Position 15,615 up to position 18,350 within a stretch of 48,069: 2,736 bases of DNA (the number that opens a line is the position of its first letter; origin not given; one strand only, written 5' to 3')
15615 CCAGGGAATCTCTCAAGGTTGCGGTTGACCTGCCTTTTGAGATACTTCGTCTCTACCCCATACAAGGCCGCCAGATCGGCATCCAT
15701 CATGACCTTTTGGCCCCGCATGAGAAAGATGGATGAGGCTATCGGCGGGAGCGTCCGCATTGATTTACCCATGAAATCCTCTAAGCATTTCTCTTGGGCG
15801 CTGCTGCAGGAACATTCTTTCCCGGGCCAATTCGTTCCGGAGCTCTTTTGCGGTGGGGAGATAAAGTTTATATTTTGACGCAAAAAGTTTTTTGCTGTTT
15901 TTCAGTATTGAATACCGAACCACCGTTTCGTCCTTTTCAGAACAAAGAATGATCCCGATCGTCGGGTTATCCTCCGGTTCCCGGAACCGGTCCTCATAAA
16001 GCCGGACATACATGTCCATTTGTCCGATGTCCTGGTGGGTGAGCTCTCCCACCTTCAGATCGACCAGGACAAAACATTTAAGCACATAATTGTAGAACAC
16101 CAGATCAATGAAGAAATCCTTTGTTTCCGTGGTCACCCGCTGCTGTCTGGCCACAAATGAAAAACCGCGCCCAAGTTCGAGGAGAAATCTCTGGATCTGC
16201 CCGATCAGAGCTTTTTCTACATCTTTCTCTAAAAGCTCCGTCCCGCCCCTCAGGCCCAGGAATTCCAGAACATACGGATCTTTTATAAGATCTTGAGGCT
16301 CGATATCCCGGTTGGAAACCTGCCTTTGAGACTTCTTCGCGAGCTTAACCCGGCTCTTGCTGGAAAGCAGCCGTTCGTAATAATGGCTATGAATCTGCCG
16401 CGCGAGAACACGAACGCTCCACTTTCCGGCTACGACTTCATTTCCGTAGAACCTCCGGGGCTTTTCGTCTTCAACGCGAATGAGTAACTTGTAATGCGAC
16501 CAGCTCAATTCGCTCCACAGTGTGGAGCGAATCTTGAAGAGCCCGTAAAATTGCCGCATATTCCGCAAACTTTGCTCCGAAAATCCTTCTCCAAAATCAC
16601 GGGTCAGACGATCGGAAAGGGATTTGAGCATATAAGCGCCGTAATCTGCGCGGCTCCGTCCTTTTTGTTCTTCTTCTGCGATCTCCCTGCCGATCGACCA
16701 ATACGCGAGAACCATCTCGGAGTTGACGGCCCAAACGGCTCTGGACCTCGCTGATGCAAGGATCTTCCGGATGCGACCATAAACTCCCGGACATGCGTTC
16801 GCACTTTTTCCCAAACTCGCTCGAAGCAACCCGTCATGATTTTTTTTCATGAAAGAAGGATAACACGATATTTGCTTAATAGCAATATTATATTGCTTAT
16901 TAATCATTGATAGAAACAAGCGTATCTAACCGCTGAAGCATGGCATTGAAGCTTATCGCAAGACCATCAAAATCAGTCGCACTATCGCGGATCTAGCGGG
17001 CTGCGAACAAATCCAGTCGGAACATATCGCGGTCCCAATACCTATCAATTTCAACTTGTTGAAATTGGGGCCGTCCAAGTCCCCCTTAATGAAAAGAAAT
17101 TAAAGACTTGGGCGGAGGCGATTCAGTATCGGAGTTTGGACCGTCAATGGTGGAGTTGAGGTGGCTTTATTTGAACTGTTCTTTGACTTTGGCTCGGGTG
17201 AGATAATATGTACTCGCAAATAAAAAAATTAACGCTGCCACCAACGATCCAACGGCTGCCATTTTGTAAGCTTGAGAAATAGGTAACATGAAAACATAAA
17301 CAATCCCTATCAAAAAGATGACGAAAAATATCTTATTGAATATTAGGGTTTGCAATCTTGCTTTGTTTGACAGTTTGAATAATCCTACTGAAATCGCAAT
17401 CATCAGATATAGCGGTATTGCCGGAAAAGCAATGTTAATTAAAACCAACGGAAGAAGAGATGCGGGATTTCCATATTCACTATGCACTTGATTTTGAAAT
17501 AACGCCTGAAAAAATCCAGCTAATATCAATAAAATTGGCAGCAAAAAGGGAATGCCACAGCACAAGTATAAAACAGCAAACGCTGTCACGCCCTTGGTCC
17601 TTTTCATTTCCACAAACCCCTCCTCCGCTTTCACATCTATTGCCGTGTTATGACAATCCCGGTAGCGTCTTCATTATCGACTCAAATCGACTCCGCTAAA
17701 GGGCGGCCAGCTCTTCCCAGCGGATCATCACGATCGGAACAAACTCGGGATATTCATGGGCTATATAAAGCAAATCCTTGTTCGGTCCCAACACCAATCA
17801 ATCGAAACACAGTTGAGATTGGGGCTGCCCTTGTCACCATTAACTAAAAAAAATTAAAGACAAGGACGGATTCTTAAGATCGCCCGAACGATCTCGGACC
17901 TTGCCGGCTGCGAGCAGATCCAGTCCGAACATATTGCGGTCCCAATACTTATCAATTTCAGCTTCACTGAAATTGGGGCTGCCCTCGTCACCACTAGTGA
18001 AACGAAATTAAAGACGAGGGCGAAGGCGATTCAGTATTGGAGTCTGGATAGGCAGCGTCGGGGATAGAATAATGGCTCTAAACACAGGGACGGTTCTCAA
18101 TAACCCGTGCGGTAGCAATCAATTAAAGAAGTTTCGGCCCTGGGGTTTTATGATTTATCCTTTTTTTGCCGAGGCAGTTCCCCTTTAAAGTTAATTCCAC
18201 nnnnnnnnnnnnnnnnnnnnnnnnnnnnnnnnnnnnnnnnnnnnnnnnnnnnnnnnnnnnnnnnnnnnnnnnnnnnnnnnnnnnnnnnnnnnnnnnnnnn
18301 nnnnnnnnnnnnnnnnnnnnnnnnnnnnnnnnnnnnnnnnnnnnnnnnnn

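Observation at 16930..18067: Three copies of an 83-84 nt two-hairpin element with compensatory stem changes; two split ComM C-terminal remnants at the identical codon junction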

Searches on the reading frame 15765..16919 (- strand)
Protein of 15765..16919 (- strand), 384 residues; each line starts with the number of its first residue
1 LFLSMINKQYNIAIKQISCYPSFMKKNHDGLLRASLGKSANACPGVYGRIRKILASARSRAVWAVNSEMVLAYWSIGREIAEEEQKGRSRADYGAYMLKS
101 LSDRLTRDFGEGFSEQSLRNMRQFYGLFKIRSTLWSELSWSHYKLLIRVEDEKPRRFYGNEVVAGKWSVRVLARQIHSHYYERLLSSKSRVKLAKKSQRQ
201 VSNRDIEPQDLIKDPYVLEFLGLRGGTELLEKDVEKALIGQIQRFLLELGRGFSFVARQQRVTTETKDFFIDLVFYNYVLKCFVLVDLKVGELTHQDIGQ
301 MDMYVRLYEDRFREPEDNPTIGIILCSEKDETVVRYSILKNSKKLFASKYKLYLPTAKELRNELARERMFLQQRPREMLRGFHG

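Call 12: search_protein_families(library=pfam, proteins=[window:15765-16919:-], max_evalue=0.01)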
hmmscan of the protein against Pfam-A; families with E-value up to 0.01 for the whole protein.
window:15765-16919:- (384 aa): 2 families
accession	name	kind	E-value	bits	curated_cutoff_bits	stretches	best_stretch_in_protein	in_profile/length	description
PF06250.17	YhcG_C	-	4e-59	199.4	32.5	1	209-364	1-156/157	YhcG PDDEXK nuclease domain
PF17761.7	DUF1016_N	-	1.2e-43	148.9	32.8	1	50-183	2-137/137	DUF1016 N-terminal domain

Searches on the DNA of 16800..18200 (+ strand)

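Call 16: search_rna_families(source=window, start=16800, end=18200, threshold=evalue, max_evalue=10)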
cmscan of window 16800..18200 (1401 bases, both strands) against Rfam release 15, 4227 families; matches with E-value up to 10: 5.
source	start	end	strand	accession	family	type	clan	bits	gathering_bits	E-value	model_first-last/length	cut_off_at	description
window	18145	18189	-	RF01726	SAM-II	Cis-reg; riboswitch;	-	20.3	44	0.62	1-60/60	no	SAM-II riboswitch aptamer (SAM-II long loop)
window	16919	16990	-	RF03051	RAGATH-26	Gene; sRNA;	-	17.1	86.3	4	1-76/76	no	RAGATH-26 RNA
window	17313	17351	+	RF01648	ceN65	Gene; snRNA; snoRNA; CD-box;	-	16.1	48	2.7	1-65/65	no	Caenorhabditis snoRNA ceN65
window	17663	17698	-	RF01303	sR49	Gene; snRNA; snoRNA; CD-box;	-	15.9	50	3.9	11-46/56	no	Small nucleolar RNA sR49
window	17428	17584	-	RF01438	S_pombe_snR35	Gene; snRNA; snoRNA; HACA-box;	CL00028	14.3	35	3.1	1-172/172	no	small nucleolar RNA snR35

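Call 43: build_rna_model(alignment_id=A2, structure=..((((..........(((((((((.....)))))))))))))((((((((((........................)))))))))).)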
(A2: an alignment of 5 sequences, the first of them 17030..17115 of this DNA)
Model R1 built from alignment A2 (5 sequences, 88 columns); structure: as given.
model positions 87; base pairs 23; branch points 1; effective number of sequences 1.4; information 0.654 bits per position. Calibrated on 0.2 Mb of random sequence (short: E-values are rough).
structure used (alignment columns):
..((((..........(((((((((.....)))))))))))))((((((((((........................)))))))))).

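Call 44: search_with_rna_model(model_id=R1, sources=[window, L001, L002, L003, L004, L005, L006, L007, L008, L010, L011, L012, L013, L014, L015, L016, L017, L018, L019, L020, L021, L022, L023, L024, L025, L026, L027, L028, L029, L030, L032, L033, L034, L035, L036, L037, L038, L039, L042, L043, L044, L045, L046, L047, L048, L049, L050, L051, L052, L053, L054, L055, L056, L057, L058, L059, L061, L062, L063, L064, L065, L066, L067, L068, L069, L070, L071, L072, L073, L074, L075, L076, L077, L078, L079, L080, L081, L082, L083, L084, L085, L086, L087, L089, L091, L092, L093, L094, L096, L097, L098, L099, L100, L101, L102, L104, L105, L106, L107, L109], max_evalue=0.00001, make_alignment=true)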
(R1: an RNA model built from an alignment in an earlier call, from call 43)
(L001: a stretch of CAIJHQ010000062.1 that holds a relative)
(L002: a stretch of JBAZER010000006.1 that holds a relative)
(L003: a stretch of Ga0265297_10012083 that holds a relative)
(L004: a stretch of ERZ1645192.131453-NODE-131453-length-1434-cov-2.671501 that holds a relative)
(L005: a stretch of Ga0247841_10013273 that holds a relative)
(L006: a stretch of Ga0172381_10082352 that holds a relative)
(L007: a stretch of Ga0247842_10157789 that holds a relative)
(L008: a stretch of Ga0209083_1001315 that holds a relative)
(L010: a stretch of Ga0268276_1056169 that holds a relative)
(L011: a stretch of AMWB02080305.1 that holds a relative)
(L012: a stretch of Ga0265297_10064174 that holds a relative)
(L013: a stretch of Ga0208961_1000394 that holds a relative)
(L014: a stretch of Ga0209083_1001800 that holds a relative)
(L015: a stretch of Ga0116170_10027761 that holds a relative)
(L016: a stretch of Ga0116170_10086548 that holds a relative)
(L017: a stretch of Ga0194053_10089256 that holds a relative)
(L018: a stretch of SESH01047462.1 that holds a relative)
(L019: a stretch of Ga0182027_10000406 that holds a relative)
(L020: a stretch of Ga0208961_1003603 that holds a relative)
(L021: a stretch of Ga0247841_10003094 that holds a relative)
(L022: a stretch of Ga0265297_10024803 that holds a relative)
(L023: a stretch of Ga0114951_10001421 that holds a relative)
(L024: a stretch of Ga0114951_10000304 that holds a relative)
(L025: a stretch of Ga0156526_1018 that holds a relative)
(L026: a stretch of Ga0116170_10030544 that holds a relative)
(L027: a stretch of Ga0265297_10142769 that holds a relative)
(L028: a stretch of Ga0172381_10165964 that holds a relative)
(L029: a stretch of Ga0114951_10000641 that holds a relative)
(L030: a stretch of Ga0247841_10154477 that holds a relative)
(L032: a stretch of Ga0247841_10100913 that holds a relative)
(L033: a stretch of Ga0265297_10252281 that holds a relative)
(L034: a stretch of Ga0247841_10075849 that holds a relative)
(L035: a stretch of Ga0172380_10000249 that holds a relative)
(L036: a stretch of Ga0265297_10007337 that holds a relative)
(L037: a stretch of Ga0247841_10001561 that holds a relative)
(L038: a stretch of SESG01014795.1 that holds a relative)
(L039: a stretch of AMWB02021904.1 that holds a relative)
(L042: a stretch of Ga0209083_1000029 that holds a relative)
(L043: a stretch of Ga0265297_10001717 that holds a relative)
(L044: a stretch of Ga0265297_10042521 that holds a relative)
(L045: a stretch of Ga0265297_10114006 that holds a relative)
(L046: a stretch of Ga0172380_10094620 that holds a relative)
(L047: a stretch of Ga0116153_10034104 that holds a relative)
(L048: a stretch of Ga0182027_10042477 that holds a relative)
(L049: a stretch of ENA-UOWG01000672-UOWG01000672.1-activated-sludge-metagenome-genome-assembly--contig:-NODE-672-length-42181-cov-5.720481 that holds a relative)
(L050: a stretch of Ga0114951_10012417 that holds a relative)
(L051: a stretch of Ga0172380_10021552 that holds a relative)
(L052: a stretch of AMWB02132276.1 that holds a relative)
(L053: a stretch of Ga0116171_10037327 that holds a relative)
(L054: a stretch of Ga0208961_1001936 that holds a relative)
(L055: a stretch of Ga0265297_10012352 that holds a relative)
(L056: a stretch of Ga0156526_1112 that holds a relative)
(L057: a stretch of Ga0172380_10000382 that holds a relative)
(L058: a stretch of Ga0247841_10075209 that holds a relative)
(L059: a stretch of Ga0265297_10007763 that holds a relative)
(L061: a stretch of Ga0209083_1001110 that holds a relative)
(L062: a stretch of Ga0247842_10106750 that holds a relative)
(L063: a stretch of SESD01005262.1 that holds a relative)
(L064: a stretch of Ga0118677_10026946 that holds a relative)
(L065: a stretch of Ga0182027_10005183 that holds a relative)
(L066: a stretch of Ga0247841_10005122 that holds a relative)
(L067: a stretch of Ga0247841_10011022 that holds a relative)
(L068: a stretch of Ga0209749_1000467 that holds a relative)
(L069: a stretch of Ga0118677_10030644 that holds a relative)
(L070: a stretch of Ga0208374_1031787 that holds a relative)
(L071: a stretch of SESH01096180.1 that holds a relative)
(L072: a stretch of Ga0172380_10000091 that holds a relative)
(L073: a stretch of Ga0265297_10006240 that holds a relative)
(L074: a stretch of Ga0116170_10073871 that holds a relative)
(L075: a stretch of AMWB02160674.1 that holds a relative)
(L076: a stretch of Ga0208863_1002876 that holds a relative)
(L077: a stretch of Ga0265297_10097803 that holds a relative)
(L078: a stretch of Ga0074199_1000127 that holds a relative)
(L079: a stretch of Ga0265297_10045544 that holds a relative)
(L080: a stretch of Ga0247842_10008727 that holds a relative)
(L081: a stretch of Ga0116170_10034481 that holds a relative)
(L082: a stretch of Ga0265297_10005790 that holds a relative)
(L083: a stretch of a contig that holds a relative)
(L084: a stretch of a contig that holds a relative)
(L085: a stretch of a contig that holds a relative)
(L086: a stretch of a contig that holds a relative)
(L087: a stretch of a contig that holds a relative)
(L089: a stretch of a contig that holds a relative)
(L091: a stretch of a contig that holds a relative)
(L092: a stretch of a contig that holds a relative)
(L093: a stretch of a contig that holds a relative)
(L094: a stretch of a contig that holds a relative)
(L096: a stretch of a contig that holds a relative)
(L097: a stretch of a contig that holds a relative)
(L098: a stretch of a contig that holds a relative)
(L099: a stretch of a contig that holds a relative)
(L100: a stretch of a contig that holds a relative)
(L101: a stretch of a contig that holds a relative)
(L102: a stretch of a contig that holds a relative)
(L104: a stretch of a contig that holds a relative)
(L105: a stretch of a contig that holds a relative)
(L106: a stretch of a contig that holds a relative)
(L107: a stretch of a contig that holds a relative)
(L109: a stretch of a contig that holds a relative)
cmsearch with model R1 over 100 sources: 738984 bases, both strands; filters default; matches with E-value up to 0.00001: 135.
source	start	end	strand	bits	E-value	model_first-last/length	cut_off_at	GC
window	17937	18023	+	106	1.1e-23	1-87/87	no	0.47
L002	6142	6228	+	106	1.1e-23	1-87/87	no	0.44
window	17030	17115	+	101.7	1.3e-22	1-87/87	no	0.44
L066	4330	4416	+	98.3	9.6e-22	1-87/87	no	0.37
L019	3005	3091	-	96.9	2.1e-21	1-87/87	no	0.45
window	17783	17869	+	95.2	5.9e-21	1-87/87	no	0.44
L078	10938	11023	-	94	1.2e-20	1-87/87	no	0.45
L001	3123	3210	-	93.6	1.6e-20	1-87/87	no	0.35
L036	5984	6070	-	93.1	2e-20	1-87/87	no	0.37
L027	17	102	-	93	2.1e-20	1-87/87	no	0.38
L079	1131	1217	-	92.1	3.7e-20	1-87/87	no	0.39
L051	2600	2686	-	92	4e-20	1-87/87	no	0.44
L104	985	1071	+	91.4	5.6e-20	1-87/87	no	0.41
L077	1556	1642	-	90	1.3e-19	1-87/87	no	0.48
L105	1540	1626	+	89.6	1.6e-19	1-87/87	no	0.44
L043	11067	11153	-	89.3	1.9e-19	1-87/87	no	0.43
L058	39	125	-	89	2.2e-19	1-87/87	no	0.39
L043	5838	5924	+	88.7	2.7e-19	1-87/87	no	0.43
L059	5282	5367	+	88.5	3e-19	1-87/87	no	0.41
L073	2863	2949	+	88.5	3.1e-19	1-87/87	no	0.45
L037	11670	11755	+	88.4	3.2e-19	1-87/87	no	0.44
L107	2003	2088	+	88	4.1e-19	1-87/87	no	0.41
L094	2423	2509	-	87.7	4.8e-19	1-87/87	no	0.44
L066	5174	5260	-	87.6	5.2e-19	1-87/87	no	0.4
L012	878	964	+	87.4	5.7e-19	1-87/87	no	0.46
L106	3166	3252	+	86.8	8.3e-19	1-87/87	no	0.39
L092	695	781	-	86.7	8.7e-19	1-87/87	no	0.39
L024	1415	1501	-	86.5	9.5e-19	1-87/87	no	0.39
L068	9949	10035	-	86.4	1e-18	1-87/87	no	0.48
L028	246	331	+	86.3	1.1e-18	1-87/87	no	0.43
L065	6593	6679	+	86.2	1.2e-18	1-87/87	no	0.47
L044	1162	1243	+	86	1.3e-18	1-87/87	no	0.49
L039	3023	3109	-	85.8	1.5e-18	1-87/87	no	0.4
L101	900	986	+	85.8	1.5e-18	1-87/87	no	0.37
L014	2307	2393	+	84.8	2.7e-18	1-87/87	no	0.41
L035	3324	3411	-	84.7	2.8e-18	1-87/87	no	0.48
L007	1193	1279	+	84.5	3.1e-18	1-87/87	no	0.39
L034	348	428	+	84.4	3.4e-18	1-87/87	no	0.51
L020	3305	3391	-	84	4.3e-18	1-87/87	no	0.36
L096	7247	7333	+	83.8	4.9e-18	1-87/87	no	0.46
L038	905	991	+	83.5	5.8e-18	1-87/87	no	0.47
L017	635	722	+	83.2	6.6e-18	1-87/87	no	0.44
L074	1357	1443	+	83.1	7.3e-18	1-87/87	no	0.48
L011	6306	6392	-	82.6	9.9e-18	1-87/87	no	0.44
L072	4806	4892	-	82.3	1.1e-17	1-87/87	no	0.45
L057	6670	6754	-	82.3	1.1e-17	1-87/87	no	0.35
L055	10027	10114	+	82.2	1.2e-17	1-87/87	no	0.48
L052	5646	5733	-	82.1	1.3e-17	1-87/87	no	0.36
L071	902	988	-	81.9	1.4e-17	1-87/87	no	0.46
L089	2410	2491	+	81.8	1.6e-17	1-87/87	no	0.5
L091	733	819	+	81.4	2e-17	1-87/87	no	0.48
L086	6705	6791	+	81.3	2e-17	1-87/87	no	0.47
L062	1286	1367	-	81.1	2.3e-17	1-87/87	no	0.52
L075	587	675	+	80.9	2.6e-17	1-87/87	no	0.42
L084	1018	1104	-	80.9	2.7e-17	1-87/87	no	0.44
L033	401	487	+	80.8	2.7e-17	1-87/87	no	0.46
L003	5865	5952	+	79.9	4.6e-17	1-87/87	no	0.42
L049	2133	2219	-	79.7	5.4e-17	1-87/87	no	0.34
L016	556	642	+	79.6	5.5e-17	1-87/87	no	0.36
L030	590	676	-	79.2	7.1e-17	1-87/87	no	0.37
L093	12636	12722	+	79.1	7.3e-17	1-87/87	no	0.47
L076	3213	3299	-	79.1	7.4e-17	1-87/87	no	0.49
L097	6849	6936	-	78.7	9.4e-17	1-87/87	no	0.44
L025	3784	3870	-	78.6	9.8e-17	1-87/87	no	0.52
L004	246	332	-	78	1.4e-16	1-87/87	no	0.38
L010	704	789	-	78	1.4e-16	1-87/87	no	0.38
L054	5825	5911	+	77.9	1.5e-16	1-87/87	no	0.46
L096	1211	1296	-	77.9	1.5e-16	1-87/87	no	0.43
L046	685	771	+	77.4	2.1e-16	1-87/87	no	0.45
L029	12323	12410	-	77.2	2.3e-16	1-87/87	no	0.52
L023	9549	9633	+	77.1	2.4e-16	1-87/87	no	0.35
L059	11395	11481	-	75.9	4.9e-16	1-87/87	no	0.34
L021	1461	1547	+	75.6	5.7e-16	1-87/87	no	0.43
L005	2102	2183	-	75.6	5.9e-16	1-87/87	no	0.51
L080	9049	9136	+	75.5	6.1e-16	1-87/87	no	0.44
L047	652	737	-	75.4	6.7e-16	1-87/87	no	0.45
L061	6045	6131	-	75.4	6.7e-16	1-87/87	no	0.39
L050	2793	2877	+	75.2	7.3e-16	1-87/87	no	0.46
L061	6171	6255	-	75.2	7.4e-16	1-87/87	no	0.42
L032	1965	2051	+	75.1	7.6e-16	1-87/87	no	0.49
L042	10906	10992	+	75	8.5e-16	1-87/87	no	0.43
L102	927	1009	+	74.9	8.8e-16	1-87/87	no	0.46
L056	1760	1846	-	74.6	1.1e-15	1-87/87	no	0.54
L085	6284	6370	-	74.3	1.2e-15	1-87/87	no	0.48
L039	1772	1858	-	74.1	1.4e-15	1-87/87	no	0.36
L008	4972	5058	-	74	1.5e-15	1-87/87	no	0.4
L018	9537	9622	-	72.8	3.1e-15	1-87/87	no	0.47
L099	737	824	+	72.5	3.7e-15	1-87/87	no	0.31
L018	9666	9750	-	72.5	3.7e-15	1-87/87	no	0.38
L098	9619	9705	+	72.3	3.9e-15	1-87/87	no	0.34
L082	5254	5336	+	72.2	4.4e-15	1-87/87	no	0.49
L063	3238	3326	+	72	4.8e-15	1-87/87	no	0.37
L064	2065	2152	-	72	4.9e-15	1-87/87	no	0.4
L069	2737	2823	+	71.9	5e-15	1-87/87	no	0.51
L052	1157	1243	+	71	8.5e-15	1-87/87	no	0.46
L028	55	139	+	71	8.6e-15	1-87/87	no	0.42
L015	2151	2237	+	70.6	1.1e-14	1-87/87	no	0.44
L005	2006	2092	-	69.6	2e-14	1-87/87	no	0.46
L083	179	265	-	68.9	2.9e-14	1-87/87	no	0.52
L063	2316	2401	+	68.7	3.4e-14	1-87/87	no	0.42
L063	1040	1126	+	67.5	6.6e-14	1-87/87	no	0.47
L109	1158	1243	+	67.3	7.6e-14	1-87/87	no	0.41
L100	10233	10315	-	67.1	8.4e-14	1-87/87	no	0.47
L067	10667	10749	-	67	9.3e-14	1-87/87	no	0.45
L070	747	831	-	66.6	1.1e-13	1-87/87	no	0.41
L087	129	215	-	66.3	1.3e-13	1-87/87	no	0.52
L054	5956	6041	-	66.1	1.5e-13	1-87/87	no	0.45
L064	892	972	-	66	1.6e-13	1-87/87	no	0.49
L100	1505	1591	+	65.8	1.9e-13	1-87/87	no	0.48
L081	804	890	-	65.3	2.4e-13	1-87/87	no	0.52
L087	1343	1429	-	65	2.9e-13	1-87/87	no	0.53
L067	10584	10666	-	62.6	1.2e-12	1-87/87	no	0.48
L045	1555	1635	-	61.3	2.5e-12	1-87/87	no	0.43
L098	6377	6461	-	60.6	3.9e-12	1-87/87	no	0.35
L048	743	828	-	59.8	6.1e-12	1-87/87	no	0.4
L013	2831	2915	-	59.8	6.2e-12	1-87/87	no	0.55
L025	9051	9136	-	59.5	7.5e-12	1-87/87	no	0.45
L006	1220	1309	-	58.1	1.6e-11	1-87/87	no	0.36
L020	9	93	-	57.2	2.7e-11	1-87/87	no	0.45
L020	2815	2902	+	56.3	4.9e-11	1-87/87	no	0.44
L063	3473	3559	+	56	5.8e-11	1-87/87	no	0.45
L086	6117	6202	+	55.4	8.1e-11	1-87/87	no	0.43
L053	1385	1470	+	54.3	1.5e-10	1-87/87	no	0.42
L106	3124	3210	-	51.4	8.6e-10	1-87/87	no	0.41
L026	2788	2874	+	51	1.1e-09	1-87/87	no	0.46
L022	3603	3686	-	50.8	1.2e-09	1-87/87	no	0.54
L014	5197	5281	-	48.9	3.6e-09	1-87/87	no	0.45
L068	3704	3792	-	46.7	1.4e-08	1-87/87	no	0.39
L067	11457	11543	-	41.5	2.8e-07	1-87/87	no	0.43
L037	7456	7549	-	41.3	3.1e-07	1-87/87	no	0.41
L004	1367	1432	-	40.8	4.3e-07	1-87/87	no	0.41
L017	593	679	-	40.4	5.4e-07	1-87/87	no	0.43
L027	242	314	-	39.4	9.7e-07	1-87/87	no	0.36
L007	1151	1237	-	37.6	2.8e-06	1-87/87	no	0.38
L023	13037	13144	-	36.3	6e-06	1-87/87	no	0.49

Alignment A3: 135 matches aligned to the model, 155 columns, each read 5' to 3' on its own strand. Consensus structure (alignment columns), stored with it:
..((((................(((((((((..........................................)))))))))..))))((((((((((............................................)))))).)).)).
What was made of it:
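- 17033..17115 (+): R1: 83-nt element copy (hairpin-1 module 41 nt, hairpin-2 module 42 nt), written here as the core plus its 3' CGG. CM hit 101.7 bits (call 44).
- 17786..17869 (+): R2: 84-nt element copy (42 + 42 nt), core plus 3' CGG. CM hit 95.2 bits (call 44).
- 17940..18023 (+): R3: 84-nt element copy, stop-free in the ComM frame; its 3' trinucleotide is CGA (CGG with one change). CM hit 106 bits (call 44).
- A covariance-model search found 135 hits in 100 sources (call 44).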

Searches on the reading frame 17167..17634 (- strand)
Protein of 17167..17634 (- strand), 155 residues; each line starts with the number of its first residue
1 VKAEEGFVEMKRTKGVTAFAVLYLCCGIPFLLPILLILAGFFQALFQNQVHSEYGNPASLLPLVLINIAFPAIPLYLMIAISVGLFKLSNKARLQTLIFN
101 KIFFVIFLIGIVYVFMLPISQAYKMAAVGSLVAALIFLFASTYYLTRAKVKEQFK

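Call 12: search_protein_families(library=pfam, proteins=[window:17167-17634:-], max_evalue=0.01)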
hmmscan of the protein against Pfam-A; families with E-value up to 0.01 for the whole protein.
window:17167-17634:- (155 aa): 0 families
